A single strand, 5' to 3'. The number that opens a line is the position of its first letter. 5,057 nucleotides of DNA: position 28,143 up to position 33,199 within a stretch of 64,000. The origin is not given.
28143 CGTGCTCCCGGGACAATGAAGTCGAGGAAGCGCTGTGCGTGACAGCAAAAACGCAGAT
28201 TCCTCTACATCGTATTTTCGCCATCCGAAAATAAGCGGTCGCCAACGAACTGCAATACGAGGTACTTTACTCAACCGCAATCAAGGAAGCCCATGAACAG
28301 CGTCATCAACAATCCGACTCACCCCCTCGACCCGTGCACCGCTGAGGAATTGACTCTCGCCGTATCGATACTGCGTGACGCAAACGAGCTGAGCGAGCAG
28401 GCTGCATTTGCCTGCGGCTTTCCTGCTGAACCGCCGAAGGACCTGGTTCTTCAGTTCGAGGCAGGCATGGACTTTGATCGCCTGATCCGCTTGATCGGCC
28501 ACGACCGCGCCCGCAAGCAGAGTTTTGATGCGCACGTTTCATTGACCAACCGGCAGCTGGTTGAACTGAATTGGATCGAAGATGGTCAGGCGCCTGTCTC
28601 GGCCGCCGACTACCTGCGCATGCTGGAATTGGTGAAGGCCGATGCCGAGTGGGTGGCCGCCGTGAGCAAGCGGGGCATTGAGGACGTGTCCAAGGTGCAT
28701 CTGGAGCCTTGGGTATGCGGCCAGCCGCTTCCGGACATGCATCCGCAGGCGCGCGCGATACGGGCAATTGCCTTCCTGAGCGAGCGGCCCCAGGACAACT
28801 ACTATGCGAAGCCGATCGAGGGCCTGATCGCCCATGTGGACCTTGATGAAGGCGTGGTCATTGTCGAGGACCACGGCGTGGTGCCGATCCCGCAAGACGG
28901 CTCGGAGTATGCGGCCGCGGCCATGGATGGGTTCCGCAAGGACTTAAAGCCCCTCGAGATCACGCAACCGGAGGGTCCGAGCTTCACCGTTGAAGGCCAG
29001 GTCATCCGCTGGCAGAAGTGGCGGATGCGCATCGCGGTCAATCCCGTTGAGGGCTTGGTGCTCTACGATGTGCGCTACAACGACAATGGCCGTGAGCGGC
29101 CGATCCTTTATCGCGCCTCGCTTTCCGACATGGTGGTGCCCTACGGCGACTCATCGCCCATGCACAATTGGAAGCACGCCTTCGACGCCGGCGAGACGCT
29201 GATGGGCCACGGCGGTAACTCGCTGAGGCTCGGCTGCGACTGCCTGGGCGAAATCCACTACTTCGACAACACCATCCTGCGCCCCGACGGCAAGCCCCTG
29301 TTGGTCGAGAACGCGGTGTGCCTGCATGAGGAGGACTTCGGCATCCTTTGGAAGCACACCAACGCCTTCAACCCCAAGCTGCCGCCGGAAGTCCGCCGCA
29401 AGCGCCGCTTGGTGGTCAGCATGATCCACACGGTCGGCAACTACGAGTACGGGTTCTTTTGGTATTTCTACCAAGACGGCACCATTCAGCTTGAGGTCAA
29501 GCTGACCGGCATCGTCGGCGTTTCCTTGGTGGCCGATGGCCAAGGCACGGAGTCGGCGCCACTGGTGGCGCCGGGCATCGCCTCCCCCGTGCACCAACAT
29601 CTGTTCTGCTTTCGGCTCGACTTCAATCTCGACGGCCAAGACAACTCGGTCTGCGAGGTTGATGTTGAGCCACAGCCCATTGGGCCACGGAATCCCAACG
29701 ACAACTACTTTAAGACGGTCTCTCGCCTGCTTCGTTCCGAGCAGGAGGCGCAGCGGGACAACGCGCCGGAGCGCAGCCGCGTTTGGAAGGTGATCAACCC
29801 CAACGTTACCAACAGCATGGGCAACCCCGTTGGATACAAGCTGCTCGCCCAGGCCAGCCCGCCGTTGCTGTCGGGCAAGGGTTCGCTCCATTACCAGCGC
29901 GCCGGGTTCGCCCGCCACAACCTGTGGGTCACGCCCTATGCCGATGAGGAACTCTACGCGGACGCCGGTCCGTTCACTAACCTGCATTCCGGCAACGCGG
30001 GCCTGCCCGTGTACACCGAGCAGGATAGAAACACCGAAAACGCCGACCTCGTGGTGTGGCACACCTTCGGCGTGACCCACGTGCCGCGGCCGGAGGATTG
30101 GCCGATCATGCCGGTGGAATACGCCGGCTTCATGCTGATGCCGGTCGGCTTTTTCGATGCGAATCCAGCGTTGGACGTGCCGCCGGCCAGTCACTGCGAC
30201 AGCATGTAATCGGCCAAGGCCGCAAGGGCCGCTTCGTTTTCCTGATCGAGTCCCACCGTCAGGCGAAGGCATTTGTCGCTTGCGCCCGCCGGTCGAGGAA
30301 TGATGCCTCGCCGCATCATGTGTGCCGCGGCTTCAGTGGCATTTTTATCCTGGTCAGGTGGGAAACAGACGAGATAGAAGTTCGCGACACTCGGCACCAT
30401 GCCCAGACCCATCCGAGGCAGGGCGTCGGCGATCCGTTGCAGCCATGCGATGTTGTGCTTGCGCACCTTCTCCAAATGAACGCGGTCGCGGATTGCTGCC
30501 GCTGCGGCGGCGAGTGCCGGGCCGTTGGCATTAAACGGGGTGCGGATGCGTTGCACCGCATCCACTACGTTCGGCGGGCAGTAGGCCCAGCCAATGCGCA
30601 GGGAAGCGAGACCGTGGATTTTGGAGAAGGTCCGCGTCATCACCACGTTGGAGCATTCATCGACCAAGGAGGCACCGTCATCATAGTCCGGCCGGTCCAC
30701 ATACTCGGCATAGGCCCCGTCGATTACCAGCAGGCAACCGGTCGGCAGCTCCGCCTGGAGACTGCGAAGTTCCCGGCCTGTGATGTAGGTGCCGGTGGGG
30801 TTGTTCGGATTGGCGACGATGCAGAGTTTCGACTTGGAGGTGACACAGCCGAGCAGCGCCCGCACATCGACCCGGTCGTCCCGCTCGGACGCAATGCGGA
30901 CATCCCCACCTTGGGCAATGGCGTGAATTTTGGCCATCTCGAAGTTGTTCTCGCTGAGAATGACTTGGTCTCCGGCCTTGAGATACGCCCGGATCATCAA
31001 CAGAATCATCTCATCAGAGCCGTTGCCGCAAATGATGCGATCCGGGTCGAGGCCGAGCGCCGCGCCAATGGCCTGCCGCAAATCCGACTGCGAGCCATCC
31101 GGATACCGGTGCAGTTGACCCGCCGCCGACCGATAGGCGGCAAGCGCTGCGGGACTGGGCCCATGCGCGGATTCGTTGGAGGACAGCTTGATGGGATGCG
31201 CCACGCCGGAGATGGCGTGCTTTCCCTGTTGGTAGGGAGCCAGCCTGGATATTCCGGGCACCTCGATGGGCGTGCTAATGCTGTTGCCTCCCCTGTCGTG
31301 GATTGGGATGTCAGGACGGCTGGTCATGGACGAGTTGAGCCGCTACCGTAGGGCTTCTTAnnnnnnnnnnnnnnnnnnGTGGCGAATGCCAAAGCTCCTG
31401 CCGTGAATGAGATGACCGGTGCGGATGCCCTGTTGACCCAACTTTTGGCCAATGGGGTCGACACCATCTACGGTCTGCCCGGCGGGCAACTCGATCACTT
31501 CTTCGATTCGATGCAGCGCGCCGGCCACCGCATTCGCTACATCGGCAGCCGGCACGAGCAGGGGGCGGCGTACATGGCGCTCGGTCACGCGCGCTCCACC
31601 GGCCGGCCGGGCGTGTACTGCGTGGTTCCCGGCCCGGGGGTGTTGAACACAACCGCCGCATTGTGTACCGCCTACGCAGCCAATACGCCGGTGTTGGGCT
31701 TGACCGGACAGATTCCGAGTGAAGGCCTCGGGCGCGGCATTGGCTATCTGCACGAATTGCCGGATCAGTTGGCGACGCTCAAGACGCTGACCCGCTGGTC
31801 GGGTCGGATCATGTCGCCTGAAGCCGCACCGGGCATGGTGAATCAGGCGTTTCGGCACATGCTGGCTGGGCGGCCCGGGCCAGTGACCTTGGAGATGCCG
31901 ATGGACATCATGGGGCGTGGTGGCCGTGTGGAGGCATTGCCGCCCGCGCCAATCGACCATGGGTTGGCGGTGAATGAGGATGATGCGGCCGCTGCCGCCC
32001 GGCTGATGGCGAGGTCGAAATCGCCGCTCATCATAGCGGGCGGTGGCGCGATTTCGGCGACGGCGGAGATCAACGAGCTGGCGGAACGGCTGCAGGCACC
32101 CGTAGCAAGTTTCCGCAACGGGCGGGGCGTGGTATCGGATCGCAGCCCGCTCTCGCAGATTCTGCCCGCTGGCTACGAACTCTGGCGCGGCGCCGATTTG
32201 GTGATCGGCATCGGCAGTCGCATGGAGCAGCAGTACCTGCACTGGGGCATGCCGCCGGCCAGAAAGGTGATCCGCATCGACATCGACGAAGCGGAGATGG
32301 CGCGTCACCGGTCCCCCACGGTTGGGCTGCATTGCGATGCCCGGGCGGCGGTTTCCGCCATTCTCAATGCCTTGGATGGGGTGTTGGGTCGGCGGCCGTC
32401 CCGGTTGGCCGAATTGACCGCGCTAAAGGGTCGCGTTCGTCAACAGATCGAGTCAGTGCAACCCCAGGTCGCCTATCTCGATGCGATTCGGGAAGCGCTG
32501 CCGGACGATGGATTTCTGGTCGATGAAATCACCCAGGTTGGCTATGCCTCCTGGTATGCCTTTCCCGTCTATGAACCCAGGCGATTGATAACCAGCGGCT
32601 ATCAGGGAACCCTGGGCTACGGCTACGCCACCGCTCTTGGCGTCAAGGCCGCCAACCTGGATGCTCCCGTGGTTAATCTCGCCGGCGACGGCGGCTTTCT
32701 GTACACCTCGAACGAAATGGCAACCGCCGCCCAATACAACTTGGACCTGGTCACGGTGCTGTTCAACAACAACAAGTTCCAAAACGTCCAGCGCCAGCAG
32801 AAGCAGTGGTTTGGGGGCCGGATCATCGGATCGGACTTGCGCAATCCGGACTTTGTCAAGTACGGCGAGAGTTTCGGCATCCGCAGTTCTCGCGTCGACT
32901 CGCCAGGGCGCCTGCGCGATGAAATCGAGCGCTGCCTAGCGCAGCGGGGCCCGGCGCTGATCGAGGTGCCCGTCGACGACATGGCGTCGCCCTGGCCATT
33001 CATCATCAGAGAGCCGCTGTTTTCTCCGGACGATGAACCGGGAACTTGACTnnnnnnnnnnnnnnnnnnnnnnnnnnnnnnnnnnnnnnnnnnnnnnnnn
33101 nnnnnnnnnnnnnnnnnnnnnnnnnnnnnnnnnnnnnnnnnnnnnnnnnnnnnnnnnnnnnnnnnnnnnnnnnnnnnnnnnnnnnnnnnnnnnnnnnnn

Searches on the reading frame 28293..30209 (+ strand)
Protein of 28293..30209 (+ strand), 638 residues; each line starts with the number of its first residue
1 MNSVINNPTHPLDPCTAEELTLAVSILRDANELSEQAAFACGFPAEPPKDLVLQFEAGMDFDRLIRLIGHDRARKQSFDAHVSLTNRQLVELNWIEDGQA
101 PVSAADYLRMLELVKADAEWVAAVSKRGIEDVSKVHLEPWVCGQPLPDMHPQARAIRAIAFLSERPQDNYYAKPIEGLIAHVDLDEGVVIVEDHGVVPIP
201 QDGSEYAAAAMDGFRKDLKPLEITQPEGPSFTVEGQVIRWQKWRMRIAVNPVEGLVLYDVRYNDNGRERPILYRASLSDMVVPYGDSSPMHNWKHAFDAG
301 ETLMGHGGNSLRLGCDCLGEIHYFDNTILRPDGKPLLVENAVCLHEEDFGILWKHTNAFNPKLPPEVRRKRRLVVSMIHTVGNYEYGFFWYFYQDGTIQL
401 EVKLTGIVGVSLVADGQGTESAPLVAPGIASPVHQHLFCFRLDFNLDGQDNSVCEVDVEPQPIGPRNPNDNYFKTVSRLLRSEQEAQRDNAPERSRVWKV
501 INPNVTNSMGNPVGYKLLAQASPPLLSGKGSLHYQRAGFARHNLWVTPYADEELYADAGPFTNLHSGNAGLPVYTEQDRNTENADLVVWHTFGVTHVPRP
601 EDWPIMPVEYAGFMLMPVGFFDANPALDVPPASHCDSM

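Call 58: find_encoding_contigs(protein=window:28293-30209:+, flank=10000, max_places=1)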
Protein window:28293-30209:+ (638 aa): 2 contigs read that carry it; 1 place shown.
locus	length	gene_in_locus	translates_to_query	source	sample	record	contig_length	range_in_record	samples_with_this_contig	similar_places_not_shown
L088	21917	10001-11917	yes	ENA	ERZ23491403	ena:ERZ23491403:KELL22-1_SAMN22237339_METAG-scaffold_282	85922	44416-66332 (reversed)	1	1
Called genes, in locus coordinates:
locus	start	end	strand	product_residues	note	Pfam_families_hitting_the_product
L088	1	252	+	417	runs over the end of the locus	PF00083:Sugar_tr, PF07690:MFS_1, PF00854:PTR2 (weak)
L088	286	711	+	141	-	PF05721:PhyH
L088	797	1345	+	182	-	PF04542:Sigma70_r2, PF07638:Sigma70_ECF (weak), PF08281:Sigma70_r4_2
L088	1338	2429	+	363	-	PF04773:FecR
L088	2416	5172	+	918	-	PF07715:Plug, PF00593:TonB_dep_Rec_b-barrel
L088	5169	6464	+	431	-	PF00144:Beta-lactamase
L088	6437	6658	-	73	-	-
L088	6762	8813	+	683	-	PF12228:DUF3604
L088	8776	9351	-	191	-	PF08808:RES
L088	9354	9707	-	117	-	PF13560:HTH_31 (weak), PF09722:Xre_MbcA_ParS_C (weak)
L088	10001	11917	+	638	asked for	PF21994:AGAO-like_N2, PF02728:Cu_amine_oxidN3, PF01179:Cu_amine_oxid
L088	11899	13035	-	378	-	PF00155:Aminotran_1_2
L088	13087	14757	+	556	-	PF02776:TPP_enzyme_N, PF00205:TPP_enzyme_M, PF02775:TPP_enzyme_C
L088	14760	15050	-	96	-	-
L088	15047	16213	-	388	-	PF00795:CN_hydrolase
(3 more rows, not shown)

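Call 60: search_protein_families(library=ncbifam, proteins=[window:28293-30209:+], max_evalue=1e-10)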
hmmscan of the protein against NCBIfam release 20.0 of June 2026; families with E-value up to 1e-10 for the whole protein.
window:28293-30209:+ (638 aa): 2 families
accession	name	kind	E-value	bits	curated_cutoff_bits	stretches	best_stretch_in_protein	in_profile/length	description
NF008559.0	PRK11504.1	subfamily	1.5e-249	829.9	651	1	6-634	10-636/648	primary-amine oxidase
NF011285.0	PRK14696.1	equivalog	1.6e-110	370.4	1278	1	5-628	119-751/757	primary-amine oxidase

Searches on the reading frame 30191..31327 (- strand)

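Call 60: search_protein_families(library=ncbifam, proteins=[window:30191-31327:-], max_evalue=1e-10)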
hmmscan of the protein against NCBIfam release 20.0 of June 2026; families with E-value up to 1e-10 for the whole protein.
window:30191-31327:- (378 aa): 37 families (the best 25 are shown)
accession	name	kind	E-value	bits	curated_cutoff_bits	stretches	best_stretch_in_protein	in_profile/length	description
TIGR01141.1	hisC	equivalog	3e-84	282.9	276.55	1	25-373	3-348/349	histidinol-phosphate transaminase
NF002878.0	PRK03321.1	subfamily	2.5e-74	250.2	374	1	26-374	9-348/352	histidinol-phosphate transaminase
NF003496.0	PRK05166.1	equivalog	3.4e-72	243.2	540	1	40-373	33-368/373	histidinol-phosphate transaminase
NF006014.0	PRK08153.1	equivalog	4.5e-62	210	510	1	45-372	35-361/370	pyridoxal phosphate-dependent aminotransferase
NF006580.0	PRK09105.1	subfamily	9.2e-49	166.2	444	1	36-375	39-371/375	pyridoxal phosphate-dependent aminotransferase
TIGR01140.1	L_thr_O3P_dcar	equivalog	1.8e-48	165.4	290.55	1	46-371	20-330/331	threonine-phosphate decarboxylase CobD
NF002877.0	PRK03317.1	equivalog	3.9e-46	157.5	409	1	44-375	32-367/374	histidinol-phosphate transaminase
NF051461.1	pyoverd_PtaA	equivalog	2.9e-38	131.5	500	1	42-371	33-356/359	pyoverdine biosynthesis transaminase PtaA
NF002726.0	PRK02610.1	equivalog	9.9e-38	130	391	1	62-375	50-369/374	histidinol-phosphate transaminase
TIGR03947.1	viomycin_VioD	equivalog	2.8e-27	95.6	390.9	1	80-263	53-239/359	capreomycidine synthase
NF041364.1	GntC_guanitoxin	equivalog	1.3e-25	90.1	415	1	81-339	40-316/356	guanitoxin biosynthesis PLP-dependent (S)-gamma-hydroxy-L-arginine cyclodehydratase GntC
NF053748.1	bifunc_CobBC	exception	4.2e-25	88.2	950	1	59-363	495-788/797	bifunctional hydrogenobyrinic acid a,c-diamide synthase/histidinol phosphate aminotransferase CobBC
NF005915.1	PRK07908.1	equivalog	8.7e-25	87.8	360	1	64-370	33-330/332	Rv2231c family histidinol phosphate aminotransferase CobC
NF004870.0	PRK06225.1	equivalog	1.2e-21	76.9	351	1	75-320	64-314/380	pyridoxal phosphate-dependent aminotransferase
NF006225.0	PRK08354.1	equivalog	5.5e-19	68.7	288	1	105-374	70-315/318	putative aminotransferase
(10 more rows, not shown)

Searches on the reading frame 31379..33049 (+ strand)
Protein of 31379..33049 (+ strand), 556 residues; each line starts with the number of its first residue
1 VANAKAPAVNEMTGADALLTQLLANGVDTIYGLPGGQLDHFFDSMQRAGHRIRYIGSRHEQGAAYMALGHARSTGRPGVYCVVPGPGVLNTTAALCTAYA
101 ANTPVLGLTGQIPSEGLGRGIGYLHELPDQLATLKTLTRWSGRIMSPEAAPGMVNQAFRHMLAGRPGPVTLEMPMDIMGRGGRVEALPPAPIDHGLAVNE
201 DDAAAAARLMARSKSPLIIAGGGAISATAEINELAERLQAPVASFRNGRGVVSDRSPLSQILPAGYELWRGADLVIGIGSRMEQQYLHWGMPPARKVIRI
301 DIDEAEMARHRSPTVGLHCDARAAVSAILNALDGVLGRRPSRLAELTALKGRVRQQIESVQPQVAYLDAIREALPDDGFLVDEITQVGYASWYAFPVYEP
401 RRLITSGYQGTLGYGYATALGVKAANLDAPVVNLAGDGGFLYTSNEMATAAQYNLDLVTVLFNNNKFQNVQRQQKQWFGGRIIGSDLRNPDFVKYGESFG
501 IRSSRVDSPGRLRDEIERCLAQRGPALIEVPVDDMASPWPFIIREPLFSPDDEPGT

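Call 60: search_protein_families(library=ncbifam, proteins=[window:31379-33049:+], max_evalue=1e-10)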
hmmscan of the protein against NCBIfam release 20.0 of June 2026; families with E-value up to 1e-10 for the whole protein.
window:31379-33049:+ (556 aa): 51 families (the best 25 are shown)
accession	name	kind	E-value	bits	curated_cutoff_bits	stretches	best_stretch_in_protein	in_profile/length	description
NF006122.0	PRK08266.1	subfamily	1.2e-232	773.3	571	1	10-546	2-540/543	hypothetical protein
NF005712.0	PRK07524.1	subfamily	4.7e-115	385.1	500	1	12-534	3-531/536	5-guanidino-2-oxopentanoate decarboxylase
NF005470.0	PRK07064.1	equivalog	1.2e-87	295.3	495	1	11-533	4-530/552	thiamine pyrophosphate-binding protein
TIGR00118.1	acolac_lg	equivalog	3.7e-87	293.1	538.35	1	12-544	1-546/557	biosynthetic-type acetolactate synthase large subunit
NF004919.0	PRK06276.1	equivalog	1.1e-83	281.5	866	1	12-534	1-540/582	acetolactate synthase large subunit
NF006052.0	PRK08199.1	subfamily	3.8e-82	276.4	539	1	9-535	5-540/559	thiamine pyrophosphate protein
NF006378.0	PRK08617.1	equivalog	4.6e-80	269.5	510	1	10-533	6-539/556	acetolactate synthase AlsS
NF006187.0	PRK08322.1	equivalog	7.7e-79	265.5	509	1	12-533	2-529/548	acetolactate synthase large subunit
NF004710.0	PRK06048.1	equivalog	1.1e-77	261.8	976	1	9-542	5-547/561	acetolactate synthase large subunit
NF006016.1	PRK08155.1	equivalog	4.5e-76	256.5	870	1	11-541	2-541/554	acetolactate synthase large subunit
NF005651.0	PRK07418.1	subfamily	5.8e-74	249.4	942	1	7-542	14-569/617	acetolactate synthase large subunit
NF006524.0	PRK08978.1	equivalog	2.2e-72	244.1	738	1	12-542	1-534/548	acetolactate synthase 2 catalytic subunit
TIGR02418.1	acolac_catab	equivalog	4.3e-72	243.3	551.1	1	14-533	1-530/539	acetolactate synthase AlsS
NF005713.0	PRK07525.1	subfamily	7.1e-70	236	620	2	9-359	3-362/592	sulfoacetaldehyde acetyltransferase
NF005584.0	PRK07282.1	equivalog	2.7e-68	230.9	970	1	11-535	9-543/566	acetolactate synthase large subunit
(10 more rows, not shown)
